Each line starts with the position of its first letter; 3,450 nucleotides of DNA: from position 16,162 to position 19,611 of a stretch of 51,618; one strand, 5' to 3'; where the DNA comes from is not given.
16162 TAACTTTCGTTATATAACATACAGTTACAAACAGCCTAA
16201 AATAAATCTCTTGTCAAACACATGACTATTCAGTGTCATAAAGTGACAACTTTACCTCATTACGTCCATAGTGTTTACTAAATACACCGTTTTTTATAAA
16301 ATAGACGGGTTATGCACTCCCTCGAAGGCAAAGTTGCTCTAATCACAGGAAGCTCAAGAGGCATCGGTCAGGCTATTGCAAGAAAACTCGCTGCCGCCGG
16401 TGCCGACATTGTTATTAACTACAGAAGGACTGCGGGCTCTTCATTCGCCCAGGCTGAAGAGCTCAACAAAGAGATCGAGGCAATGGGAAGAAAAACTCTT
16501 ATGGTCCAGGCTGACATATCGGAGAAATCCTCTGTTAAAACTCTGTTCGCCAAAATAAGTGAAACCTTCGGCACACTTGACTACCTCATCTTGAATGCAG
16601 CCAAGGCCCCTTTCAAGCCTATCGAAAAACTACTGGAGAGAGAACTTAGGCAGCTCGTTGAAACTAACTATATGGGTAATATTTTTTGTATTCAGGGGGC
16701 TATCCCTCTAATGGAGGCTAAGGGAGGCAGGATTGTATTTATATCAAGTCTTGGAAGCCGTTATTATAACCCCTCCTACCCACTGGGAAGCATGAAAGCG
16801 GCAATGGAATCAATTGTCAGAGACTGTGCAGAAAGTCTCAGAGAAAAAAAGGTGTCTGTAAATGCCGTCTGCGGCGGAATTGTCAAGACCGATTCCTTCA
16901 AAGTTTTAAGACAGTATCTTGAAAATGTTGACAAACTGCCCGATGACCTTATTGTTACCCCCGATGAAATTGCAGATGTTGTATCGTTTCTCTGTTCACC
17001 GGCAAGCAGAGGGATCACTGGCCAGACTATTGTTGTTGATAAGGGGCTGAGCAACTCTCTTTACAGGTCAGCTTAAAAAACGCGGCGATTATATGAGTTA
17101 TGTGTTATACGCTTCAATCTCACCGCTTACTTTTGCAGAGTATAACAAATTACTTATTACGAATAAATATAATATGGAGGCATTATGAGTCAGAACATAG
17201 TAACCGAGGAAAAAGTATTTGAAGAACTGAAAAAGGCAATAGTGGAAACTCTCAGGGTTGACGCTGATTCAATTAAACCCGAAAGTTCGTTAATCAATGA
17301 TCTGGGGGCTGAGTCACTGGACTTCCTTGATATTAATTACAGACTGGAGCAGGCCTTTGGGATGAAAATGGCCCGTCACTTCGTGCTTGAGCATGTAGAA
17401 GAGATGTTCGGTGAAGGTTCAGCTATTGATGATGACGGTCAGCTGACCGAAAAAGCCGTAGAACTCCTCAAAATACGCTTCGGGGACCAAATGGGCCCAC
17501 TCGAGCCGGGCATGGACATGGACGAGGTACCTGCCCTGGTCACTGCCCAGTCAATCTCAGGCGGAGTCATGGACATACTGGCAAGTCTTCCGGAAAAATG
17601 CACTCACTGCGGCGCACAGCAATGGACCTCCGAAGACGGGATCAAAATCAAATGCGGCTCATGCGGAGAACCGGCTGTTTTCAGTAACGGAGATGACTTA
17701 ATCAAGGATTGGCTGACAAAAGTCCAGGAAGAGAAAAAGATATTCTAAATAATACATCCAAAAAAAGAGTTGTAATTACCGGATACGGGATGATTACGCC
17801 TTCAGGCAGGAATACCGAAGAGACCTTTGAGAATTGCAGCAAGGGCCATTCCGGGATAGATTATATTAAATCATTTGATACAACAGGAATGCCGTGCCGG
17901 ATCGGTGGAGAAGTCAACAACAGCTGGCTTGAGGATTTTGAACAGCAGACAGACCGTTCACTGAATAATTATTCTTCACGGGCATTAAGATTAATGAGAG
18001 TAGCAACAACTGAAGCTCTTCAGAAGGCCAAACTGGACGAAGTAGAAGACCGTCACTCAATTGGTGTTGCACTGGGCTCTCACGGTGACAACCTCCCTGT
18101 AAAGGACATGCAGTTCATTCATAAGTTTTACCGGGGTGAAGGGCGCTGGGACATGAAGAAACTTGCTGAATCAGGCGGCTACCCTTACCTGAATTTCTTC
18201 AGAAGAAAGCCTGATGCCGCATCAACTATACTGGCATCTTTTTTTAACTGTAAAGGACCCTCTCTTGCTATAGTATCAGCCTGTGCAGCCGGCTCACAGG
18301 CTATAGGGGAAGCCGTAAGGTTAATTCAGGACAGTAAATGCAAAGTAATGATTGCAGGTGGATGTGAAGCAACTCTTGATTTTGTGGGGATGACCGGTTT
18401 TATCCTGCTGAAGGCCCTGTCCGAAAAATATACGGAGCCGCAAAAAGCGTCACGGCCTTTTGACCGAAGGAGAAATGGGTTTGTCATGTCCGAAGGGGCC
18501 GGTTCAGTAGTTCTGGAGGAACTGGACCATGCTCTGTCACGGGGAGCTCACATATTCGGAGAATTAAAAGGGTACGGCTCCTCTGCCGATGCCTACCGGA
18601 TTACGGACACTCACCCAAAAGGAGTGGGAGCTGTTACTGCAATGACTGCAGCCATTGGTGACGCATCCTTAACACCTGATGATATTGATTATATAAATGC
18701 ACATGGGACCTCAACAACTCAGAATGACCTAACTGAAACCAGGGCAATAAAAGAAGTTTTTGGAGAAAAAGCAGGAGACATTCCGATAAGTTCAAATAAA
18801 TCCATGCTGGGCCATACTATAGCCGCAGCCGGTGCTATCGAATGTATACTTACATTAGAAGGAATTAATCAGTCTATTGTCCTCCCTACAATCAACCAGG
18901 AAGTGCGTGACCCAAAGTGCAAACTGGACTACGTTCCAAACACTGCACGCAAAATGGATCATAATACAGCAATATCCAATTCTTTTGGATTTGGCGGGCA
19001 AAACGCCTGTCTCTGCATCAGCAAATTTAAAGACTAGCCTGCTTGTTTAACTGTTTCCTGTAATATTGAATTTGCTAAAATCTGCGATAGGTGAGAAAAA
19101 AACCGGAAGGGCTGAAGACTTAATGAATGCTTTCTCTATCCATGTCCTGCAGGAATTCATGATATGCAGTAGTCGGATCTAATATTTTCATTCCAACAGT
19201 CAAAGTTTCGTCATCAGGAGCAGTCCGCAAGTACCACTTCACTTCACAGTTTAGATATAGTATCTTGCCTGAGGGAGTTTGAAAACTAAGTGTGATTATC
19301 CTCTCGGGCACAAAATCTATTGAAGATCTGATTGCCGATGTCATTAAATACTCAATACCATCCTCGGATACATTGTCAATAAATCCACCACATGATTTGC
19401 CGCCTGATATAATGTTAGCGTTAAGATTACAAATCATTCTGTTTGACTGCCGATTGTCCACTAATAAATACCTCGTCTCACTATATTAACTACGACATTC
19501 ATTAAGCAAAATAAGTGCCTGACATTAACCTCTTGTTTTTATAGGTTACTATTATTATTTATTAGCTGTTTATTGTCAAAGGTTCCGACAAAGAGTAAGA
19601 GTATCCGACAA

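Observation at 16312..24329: Self-contained type II FAS/PKS-like elongation cassette with three KS paralogues and its own unusual carrier protein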

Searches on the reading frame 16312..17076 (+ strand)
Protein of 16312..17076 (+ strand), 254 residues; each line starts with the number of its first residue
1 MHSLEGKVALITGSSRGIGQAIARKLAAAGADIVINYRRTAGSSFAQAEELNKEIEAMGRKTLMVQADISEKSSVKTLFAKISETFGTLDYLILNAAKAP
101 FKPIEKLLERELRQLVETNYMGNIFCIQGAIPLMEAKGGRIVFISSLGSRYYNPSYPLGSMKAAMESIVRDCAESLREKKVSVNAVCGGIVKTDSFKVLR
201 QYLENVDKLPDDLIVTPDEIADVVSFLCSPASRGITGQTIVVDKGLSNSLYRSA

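Call 3: search_protein_families(library=pfam, proteins=[window:16312-17076:+], max_evalue=0.01)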
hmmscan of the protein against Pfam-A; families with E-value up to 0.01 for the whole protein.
window:16312-17076:+ (254 aa): 7 families
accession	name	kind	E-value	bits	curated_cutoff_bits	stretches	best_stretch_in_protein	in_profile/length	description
PF13561.12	adh_short_C2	-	9.9e-53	179.6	27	1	15-247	5-236/236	Enoyl-(Acyl carrier protein) reductase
PF00106.31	adh_short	-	4.1e-43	147.6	26.6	1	7-200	1-191/195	short chain dehydrogenase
PF08659.16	KR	-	9.7e-12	45.6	22.6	1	9-122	3-115/180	KR domain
PF02719.21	Polysacc_synt_2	-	2.5e-06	27.3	20.2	1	10-219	2-198/293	Polysaccharide biosynthesis protein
PF01370.27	Epimerase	-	1.2e-05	25.3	20.9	1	9-81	1-62/240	NAD dependent epimerase/dehydratase family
PF16363.11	GDP_Man_Dehyd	-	0.00012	22.1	27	1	10-82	1-74/332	GDP-mannose 4,6 dehydratase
PF03807.23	F420_oxidored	-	0.0003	21.8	21.6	1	18-69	10-62/94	NADP oxidoreductase coenzyme F420-dependent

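Call 4: search_protein_families(library=ncbifam, proteins=[window:16312-17076:+], max_evalue=0.01)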
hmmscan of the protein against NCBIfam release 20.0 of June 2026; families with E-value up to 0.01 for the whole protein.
window:16312-17076:+ (254 aa): 237 families (the best 25 are shown)
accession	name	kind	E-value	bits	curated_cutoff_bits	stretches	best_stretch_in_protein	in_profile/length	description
NF005975.0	PRK08063.1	equivalog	5.3e-66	222.5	328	1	5-247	3-247/250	enoyl-[acyl-carrier-protein] reductase FabL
NF005559.1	PRK07231.1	subfamily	1.1e-46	159.4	215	1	4-246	2-247/249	glucose 1-dehydrogenase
TIGR03971.1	SDR_subfam_1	subfamily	2.1e-41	142.1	300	1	4-247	1-269/271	mycofactocin-coupled SDR family oxidoreductase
NF009468.0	PRK12826.1-4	equivalog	5e-41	141.1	318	1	1-245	2-246/256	SDR family oxidoreductase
TIGR01830.1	3oxo_ACP_reduc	equivalog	2.1e-40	138.9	297.75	1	9-246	1-238/239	3-oxoacyl-[acyl-carrier-protein] reductase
NF004203.0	PRK05653.2-4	subfamily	6.6e-40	137.1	313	1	3-245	3-255/260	3-oxoacyl-ACP reductase FabG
NF005853.0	PRK07774.1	equivalog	8.7e-40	136.7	303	1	2-245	2-245/250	SDR family oxidoreductase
TIGR02415.1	23BDH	subfamily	3.9e-39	134.6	304.35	1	7-246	1-251/254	acetoin reductase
NF006393.0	PRK08642.1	equivalog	4.6e-39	134.4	292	1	4-247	4-252/254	3-oxoacyl-ACP reductase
NF009466.0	PRK12826.1-2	subfamily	4.9e-39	134.3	222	1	7-246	4-244/248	3-oxoacyl-ACP reductase FabG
NF004198.0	PRK05653.1-3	equivalog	5e-39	134.2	296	1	2-246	3-246/248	3-oxoacyl-ACP reductase FabG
NF053807.1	RhamDHLra1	equivalog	8e-39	133.8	400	1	4-246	2-247/252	L-rhamnose 1-dehydrogenase Lra1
NF004202.0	PRK05653.2-2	equivalog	3.9e-38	131.5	333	1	2-245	3-246/259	3-oxoacyl-ACP reductase FabG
NF047420.2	EF_P_mod_YmfI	equivalog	4.5e-38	131.3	238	1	9-245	2-234/236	elongation factor P 5-aminopentanone reductase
NF004197.0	PRK05653.1-1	equivalog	2.5e-37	128.9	332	1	3-247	4-247/249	3-oxoacyl-ACP reductase FabG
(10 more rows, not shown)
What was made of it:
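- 16312..17076 (+): SDR_A: FabL-like SDR, a probable enoyl-ACP reductase. It is the first gene of the conserved cluster. Best NCBIfam model is FabL at 222.5 bits, below its cutoff of 328 (call 4).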

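Call 36: search_solved_structures(query=window:16312-17076:+, max_evalue=1e-20, show_alignments=2)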
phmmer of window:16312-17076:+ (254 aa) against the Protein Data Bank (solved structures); distinct sequences matched with E-value up to 1e-20: 137 (the best 60 are shown).
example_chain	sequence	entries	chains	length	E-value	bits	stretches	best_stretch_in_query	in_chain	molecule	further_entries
3oic_A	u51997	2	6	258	2.8e-44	154.6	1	5-247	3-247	Enoyl-[acyl-carrier-protein] reductase [NADPH]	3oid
3u5t_A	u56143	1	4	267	2.4e-33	118.8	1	6-245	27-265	3-oxoacyl-[acyl-carrier-protein] reductase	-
4dml_A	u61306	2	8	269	5.3e-33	117.7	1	5-246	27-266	3-oxoacyl-[acyl-carrier-protein] reductase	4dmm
2uvd_A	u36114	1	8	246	3.7e-32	114.9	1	4-246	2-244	3-OXOACYL-(ACYL-CARRIER-PROTEIN) REDUCTASE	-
3sj7_A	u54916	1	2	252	1.7e-31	112.8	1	5-246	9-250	3-oxoacyl-(Acyl-carrier-protein) reductase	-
3osu_A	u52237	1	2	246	3.7e-31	111.7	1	7-246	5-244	3-oxoacyl-[acyl-carrier-protein] reductase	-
2hq1_A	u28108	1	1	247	1.5e-30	109.7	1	4-246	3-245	Glucose/ribitol dehydrogenase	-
9vry_A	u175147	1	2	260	1.6e-30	109.6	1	1-245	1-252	Carbonyl Reductase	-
9vs0_A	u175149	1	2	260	2e-30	109.3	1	1-245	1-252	Carbonyl Reductase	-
9vrz_A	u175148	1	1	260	2.5e-30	109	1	1-245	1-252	Carbonyl Reductase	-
9ng1_A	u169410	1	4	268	3e-30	108.7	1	2-246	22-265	2,3-dihydroxy-2,3-dihydro-p-cumate dehydrogenase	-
9vrg_A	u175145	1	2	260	1.1e-29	106.8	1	1-245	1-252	Carbonyl Reductase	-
4mow_A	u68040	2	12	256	1.4e-29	106.5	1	2-246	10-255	Glucose 1-dehydrogenase | Putative glucose 1-dehydrogenase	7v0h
3wtc_A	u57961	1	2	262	2.4e-29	105.7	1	3-246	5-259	Putative oxidoreductase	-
3itd_A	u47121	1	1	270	5.5e-29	104.6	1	4-245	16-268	17beta-Hydroxysteroid dehydrogenase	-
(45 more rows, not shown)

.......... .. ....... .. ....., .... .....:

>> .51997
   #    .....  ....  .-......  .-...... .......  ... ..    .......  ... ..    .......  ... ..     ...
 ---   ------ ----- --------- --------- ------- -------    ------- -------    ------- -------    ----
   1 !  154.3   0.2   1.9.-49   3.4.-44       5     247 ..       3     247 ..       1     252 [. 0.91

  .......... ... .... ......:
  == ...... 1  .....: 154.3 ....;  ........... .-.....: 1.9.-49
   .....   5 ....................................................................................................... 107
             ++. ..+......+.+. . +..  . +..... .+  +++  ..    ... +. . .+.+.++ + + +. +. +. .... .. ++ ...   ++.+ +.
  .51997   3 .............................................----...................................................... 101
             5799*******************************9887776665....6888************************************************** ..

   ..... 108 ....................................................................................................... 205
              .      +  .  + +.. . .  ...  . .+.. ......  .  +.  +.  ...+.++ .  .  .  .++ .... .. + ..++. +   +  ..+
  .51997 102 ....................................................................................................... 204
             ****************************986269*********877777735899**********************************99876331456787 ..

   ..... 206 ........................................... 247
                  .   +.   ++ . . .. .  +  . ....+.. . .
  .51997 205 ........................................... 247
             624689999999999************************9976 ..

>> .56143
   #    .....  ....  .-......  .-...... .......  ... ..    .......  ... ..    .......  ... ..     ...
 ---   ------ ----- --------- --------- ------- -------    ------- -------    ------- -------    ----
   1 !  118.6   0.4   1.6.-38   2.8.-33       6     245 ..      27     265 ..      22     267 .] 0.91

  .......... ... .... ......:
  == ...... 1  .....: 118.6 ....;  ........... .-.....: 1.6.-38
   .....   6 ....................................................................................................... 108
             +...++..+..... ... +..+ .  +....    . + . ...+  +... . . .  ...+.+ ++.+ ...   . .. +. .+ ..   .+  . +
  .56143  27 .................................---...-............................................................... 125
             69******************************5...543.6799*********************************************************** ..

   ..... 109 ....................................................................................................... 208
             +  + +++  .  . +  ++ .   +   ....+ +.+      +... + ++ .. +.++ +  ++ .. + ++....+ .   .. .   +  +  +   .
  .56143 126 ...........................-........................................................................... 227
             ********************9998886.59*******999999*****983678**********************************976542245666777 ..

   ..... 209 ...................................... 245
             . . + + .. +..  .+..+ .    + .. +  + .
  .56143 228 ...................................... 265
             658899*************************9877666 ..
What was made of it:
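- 16312..17076 (+): The catalytic Tyr and Lys align, with the spacing one residue shorter (call 36).
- On FabL enoyl-ACP reductase: The Tyr and Lys align, but the spacing is one residue shorter (call 36).
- Checked: Its best solved structure is B. subtilis FabL 3oic (154.6 bits, next 118.8; call 36).
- A conserved FabL-like reductase argues for a saturated chain (call 36).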

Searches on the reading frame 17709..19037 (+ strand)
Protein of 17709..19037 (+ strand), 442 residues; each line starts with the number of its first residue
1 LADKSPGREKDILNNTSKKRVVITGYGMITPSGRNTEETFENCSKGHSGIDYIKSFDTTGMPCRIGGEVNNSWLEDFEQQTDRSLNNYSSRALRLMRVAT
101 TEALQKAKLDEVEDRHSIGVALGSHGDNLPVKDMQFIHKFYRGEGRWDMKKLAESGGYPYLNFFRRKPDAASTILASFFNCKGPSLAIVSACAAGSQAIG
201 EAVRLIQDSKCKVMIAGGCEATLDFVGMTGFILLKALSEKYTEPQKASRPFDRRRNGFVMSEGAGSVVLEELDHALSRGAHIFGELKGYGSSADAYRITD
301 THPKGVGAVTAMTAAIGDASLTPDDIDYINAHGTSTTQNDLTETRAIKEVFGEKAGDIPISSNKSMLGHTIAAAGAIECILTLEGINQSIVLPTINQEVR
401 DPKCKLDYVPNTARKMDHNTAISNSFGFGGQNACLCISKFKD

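Call 3: search_protein_families(library=pfam, proteins=[window:17709-19037:+], max_evalue=0.01)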
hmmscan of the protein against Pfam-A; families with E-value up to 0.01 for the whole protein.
window:17709-19037:+ (442 aa): 3 families
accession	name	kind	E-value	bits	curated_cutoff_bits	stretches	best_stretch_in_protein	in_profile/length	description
PF00109.32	ketoacyl-synt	-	8.1e-43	147.3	20.8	1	19-275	2-252/252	Beta-ketoacyl synthase, N-terminal domain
PF02801.28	Ketoacyl-synt_C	-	1.7e-33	115.6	20.8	1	284-397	2-118/119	Beta-ketoacyl synthase, C-terminal domain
PF00108.29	Thiolase_N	-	0.0053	16.6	26.4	0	183-221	76-114/260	Thiolase, N-terminal domain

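Call 4: search_protein_families(library=ncbifam, proteins=[window:17709-19037:+], max_evalue=0.01)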
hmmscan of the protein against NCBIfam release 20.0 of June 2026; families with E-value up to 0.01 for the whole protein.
window:17709-19037:+ (442 aa): 33 families (the best 25 are shown)
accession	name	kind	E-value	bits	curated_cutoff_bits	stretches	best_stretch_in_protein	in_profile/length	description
TIGR03150.1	fabF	equivalog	1.1e-130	436.1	493.75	1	19-437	1-406/407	beta-ketoacyl-ACP synthase II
NF005589.0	PRK07314.1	subfamily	5e-126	420.8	387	1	17-440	2-412/413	beta-ketoacyl-ACP synthase II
NF004970.0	PRK06333.1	subfamily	6e-111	371.3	525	1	17-441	2-423/424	beta-ketoacyl-ACP synthase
NF006274.0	PRK08439.1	equivalog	1.1e-107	360.3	621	1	19-439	2-405/406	beta-ketoacyl-ACP synthase II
NF005076.0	PRK06501.1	equivalog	2.9e-99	332.8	629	1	18-439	10-422/425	beta-ketoacyl-ACP synthase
NF006434.0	PRK08722.1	equivalog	7e-89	298.6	759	1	17-439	2-413/414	beta-ketoacyl-ACP synthase II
NF006587.0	PRK09116.1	equivalog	5.4e-85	285.6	470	1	19-440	2-407/408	beta-ketoacyl-ACP synthase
NF005935.0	PRK07967.1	equivalog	5.2e-82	275.8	630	1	19-441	2-405/406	beta-ketoacyl-ACP synthase I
NF005916.1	PRK07910.1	equivalog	1.4e-77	261.4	560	1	17-438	10-416/418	KasA/KasB family beta-ketoacyl-ACP synthase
NF006618.0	PRK09185.1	subfamily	5.1e-71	239.8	407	1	19-439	3-392/394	beta-ketoacyl-ACP synthase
NF004618.0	PRK05952.1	equivalog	3.1e-68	230.4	455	1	20-439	3-382/384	beta-ketoacyl-ACP synthase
NF005490.0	PRK07103.1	equivalog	2.4e-65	221.2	445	1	18-439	3-412/414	polyketide beta-ketoacyl:acyl carrier protein synthase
NF058662.1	cispenta_AmcF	equivalog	7.6e-56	189.7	325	1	175-438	112-368/369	cispentacin biosynthesis acyltransferase subunit AmcF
NF040607.1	mycolic_Pks13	equivalog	2.4e-30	104.8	2100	1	177-440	256-526/1680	polyketide synthase Pks13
NF045894.1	PKS_plus_SDR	equivalog_domain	3.8e-29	101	1740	1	171-409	152-386/1515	type I polyketide synthase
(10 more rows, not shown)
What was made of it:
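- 17709..19037 (+): KS_A: an active elongating ketosynthase (Cys-His-His). NF005589 FabF subfamily 420.8 bits, above its cutoff of 387 (calls 3, 4).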

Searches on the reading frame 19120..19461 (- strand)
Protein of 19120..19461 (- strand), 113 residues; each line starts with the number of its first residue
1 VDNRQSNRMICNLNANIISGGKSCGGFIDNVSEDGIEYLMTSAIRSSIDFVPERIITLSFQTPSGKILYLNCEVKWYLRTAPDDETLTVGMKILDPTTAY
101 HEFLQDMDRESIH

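Call 3: search_protein_families(library=pfam, proteins=[window:19120-19461:-], max_evalue=0.01)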
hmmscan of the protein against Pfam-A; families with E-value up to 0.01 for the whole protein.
window:19120-19461:- (113 aa): 1 family
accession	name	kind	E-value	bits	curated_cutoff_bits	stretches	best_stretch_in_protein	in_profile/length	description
PF07238.19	PilZ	-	8.5e-06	26.5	22.5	1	3-105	2-97/102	PilZ domain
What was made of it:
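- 19120..19461 (-): PilZ-domain gene inserted between the two operons. It is not part of the conserved cluster. Pfam PF07238 (call 3).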

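Call 4: search_protein_families(library=ncbifam, proteins=[window:19120-19461:-], max_evalue=0.01)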
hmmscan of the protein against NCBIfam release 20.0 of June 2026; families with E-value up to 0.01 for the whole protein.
window:19120-19461:- (113 aa): 0 families
